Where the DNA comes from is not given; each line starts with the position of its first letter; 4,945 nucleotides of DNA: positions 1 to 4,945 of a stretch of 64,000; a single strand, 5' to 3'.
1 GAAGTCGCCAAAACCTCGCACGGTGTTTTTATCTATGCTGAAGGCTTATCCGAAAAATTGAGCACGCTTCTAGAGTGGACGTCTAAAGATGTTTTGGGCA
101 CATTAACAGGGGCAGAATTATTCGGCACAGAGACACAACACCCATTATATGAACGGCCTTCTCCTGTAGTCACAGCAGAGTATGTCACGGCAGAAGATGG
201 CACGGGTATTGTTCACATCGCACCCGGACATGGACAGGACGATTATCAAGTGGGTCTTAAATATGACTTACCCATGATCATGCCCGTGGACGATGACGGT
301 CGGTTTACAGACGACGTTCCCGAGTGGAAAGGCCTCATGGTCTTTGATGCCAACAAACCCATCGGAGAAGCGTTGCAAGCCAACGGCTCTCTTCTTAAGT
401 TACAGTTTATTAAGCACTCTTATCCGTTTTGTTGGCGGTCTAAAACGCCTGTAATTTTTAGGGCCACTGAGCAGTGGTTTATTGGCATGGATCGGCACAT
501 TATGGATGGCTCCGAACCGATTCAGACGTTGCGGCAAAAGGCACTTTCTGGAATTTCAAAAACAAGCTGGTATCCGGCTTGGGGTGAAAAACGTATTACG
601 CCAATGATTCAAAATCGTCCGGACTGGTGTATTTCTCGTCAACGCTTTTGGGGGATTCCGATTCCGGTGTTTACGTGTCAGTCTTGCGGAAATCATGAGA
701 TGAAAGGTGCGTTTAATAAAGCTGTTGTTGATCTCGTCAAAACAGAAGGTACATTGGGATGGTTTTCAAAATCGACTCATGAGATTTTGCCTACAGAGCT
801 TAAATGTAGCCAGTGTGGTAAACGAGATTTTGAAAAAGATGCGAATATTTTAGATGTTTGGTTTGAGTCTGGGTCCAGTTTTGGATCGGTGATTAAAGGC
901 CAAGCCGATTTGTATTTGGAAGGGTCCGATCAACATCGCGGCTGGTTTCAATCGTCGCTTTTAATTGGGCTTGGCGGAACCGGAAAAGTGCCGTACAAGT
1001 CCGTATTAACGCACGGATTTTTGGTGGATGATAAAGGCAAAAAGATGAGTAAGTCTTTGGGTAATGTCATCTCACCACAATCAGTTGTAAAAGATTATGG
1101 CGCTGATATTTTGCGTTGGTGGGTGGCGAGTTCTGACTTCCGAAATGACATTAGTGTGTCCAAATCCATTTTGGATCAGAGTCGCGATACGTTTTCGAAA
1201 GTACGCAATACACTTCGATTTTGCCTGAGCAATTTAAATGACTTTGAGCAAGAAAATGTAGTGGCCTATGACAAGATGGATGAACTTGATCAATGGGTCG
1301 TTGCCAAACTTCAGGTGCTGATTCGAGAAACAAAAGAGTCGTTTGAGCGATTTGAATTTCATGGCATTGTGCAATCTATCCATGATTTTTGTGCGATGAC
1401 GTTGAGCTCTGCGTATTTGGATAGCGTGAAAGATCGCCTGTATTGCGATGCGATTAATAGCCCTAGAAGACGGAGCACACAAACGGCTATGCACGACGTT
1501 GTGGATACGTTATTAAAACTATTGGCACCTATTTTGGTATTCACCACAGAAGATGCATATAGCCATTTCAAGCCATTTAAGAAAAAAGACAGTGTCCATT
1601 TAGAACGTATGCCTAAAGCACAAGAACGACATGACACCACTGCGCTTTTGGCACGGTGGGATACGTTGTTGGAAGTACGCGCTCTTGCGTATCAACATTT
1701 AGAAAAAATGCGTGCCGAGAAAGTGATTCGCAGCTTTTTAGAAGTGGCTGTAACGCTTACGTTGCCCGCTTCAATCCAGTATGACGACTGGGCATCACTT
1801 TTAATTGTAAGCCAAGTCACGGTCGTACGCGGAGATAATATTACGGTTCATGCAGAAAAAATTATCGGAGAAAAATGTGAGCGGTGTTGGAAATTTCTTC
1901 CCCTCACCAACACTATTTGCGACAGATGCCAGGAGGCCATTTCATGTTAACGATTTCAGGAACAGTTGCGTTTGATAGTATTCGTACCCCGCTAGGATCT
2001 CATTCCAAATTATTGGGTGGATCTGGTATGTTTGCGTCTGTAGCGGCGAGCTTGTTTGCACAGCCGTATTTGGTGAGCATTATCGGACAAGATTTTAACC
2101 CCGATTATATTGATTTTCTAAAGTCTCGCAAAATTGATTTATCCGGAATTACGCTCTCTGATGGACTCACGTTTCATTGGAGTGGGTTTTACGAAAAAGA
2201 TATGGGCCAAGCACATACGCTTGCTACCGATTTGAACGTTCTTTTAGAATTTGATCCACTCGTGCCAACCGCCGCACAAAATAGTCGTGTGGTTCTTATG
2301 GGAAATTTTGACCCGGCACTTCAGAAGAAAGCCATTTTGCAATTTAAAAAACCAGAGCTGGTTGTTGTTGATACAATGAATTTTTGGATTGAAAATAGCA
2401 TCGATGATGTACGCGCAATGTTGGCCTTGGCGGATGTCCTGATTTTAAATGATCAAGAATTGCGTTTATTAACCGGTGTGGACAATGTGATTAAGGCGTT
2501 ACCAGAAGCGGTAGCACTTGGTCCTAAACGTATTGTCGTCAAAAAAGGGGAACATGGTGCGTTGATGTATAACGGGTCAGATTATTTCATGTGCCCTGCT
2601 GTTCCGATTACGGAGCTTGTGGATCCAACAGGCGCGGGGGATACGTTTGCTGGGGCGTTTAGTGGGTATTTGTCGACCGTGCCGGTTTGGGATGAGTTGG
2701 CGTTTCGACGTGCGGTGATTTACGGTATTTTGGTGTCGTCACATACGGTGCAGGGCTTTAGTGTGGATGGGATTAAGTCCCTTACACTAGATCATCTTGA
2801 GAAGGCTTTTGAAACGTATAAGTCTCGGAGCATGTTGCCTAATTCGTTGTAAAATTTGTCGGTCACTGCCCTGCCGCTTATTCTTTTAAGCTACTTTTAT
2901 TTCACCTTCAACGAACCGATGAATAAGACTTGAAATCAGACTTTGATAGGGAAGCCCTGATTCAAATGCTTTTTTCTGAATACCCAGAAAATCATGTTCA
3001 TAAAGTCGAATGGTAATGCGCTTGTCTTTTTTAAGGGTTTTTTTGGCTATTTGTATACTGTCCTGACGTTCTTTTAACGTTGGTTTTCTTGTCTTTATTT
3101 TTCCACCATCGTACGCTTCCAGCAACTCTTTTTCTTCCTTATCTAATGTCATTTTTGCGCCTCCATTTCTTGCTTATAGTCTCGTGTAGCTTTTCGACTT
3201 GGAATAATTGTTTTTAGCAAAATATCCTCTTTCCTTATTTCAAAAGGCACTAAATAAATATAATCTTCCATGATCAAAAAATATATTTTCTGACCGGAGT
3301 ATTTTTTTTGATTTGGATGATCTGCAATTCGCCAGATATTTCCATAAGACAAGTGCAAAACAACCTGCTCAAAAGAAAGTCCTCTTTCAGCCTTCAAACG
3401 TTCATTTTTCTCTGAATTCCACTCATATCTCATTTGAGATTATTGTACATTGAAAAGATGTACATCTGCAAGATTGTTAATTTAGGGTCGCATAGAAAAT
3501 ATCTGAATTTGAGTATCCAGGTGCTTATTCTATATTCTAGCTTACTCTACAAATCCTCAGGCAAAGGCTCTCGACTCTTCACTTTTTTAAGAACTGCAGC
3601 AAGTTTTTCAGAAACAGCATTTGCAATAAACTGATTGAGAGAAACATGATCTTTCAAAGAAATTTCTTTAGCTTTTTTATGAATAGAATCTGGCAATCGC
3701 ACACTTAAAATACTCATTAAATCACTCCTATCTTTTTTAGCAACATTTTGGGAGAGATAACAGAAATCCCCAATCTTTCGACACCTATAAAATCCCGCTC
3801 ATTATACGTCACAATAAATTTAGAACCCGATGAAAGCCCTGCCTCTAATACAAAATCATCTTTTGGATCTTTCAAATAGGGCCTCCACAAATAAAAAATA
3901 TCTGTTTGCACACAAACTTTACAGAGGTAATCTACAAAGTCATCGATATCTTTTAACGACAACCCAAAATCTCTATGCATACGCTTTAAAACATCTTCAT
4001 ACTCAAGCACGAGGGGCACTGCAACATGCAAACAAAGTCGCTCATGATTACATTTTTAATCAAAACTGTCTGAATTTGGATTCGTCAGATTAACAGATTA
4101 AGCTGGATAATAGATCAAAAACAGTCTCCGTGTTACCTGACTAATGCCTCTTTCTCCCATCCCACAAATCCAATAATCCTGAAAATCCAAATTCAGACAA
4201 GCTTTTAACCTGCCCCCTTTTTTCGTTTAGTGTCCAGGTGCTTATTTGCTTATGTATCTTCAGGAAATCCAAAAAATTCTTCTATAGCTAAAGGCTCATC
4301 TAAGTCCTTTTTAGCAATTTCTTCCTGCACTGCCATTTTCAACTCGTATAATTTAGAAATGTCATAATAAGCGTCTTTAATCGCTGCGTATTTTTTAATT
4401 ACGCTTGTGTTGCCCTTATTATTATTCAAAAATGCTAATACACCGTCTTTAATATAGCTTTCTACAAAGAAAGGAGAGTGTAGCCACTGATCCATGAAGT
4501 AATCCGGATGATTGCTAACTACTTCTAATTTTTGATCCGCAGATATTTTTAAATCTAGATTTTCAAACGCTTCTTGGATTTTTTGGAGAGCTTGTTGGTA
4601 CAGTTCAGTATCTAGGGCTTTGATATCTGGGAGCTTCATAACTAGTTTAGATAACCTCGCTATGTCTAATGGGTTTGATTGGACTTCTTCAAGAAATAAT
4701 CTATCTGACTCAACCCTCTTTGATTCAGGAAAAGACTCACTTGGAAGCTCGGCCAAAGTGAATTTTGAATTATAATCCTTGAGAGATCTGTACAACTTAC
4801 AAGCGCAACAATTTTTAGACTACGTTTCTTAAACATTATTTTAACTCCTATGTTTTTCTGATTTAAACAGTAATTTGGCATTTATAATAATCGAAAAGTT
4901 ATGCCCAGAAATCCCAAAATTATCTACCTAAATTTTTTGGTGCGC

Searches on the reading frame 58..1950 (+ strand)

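Call 21: search_protein_families(library=pfam, proteins=[window:58-1950:+], max_evalue=0.001)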
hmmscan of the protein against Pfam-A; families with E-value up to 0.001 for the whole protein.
window:58-1950:+ (630 aa): 6 families
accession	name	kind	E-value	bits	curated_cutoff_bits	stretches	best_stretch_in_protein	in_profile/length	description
PF00133.28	tRNA-synt_1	-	8.9e-68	229.4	22.7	1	85-367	184-413/414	tRNA synthetases class I (I, L, M and V)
PF08264.19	Anticodon_1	-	2.3e-29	102.6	25.1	1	411-559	1-140/148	Anticodon-binding domain of tRNA ligase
PF09334.17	tRNA-synt_1g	-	3.3e-09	36.4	20.1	1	312-368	311-367/391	tRNA synthetases class I (M)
PF01406.26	tRNA-synt_1e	-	1.7e-07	31.3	27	1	318-375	242-299/301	tRNA synthetases class I (C) catalytic domain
PF13603.12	tRNA-synt_1_2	-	2.4e-06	27.6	25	1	23-78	86-141/185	Leucyl-tRNA synthetase, editing domain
PF01921.24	tRNA-synt_1f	-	1.4e-05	24.7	27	1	319-387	272-340/360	tRNA synthetases class I (K)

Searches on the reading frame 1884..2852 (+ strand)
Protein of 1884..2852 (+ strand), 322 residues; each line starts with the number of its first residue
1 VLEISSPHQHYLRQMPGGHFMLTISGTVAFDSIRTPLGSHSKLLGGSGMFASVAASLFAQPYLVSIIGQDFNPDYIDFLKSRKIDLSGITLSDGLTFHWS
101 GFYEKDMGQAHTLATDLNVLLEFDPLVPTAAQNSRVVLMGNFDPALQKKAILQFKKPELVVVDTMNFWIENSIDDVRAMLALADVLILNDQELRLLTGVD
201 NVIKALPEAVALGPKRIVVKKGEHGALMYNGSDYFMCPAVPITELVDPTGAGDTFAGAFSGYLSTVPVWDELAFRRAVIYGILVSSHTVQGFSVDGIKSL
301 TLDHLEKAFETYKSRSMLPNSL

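Call 21: search_protein_families(library=pfam, proteins=[window:1884-2852:+], max_evalue=0.001)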
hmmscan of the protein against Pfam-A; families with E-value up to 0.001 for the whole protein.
window:1884-2852:+ (322 aa): 1 family
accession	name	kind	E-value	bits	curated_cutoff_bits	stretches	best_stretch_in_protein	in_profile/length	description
PF00294.29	PfkB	-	7.7e-26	91.6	25.8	1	42-291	33-292/302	pfkB family carbohydrate kinase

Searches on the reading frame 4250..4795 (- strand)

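Call 21: search_protein_families(library=pfam, proteins=[window:4250-4795:-], max_evalue=0.001)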
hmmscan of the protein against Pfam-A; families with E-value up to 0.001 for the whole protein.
window:4250-4795:- (181 aa): 1 family
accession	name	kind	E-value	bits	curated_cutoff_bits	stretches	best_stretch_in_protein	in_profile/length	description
PF12828.12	PXB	-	0.00042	20.7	27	1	37-89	53-105/127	PX-associated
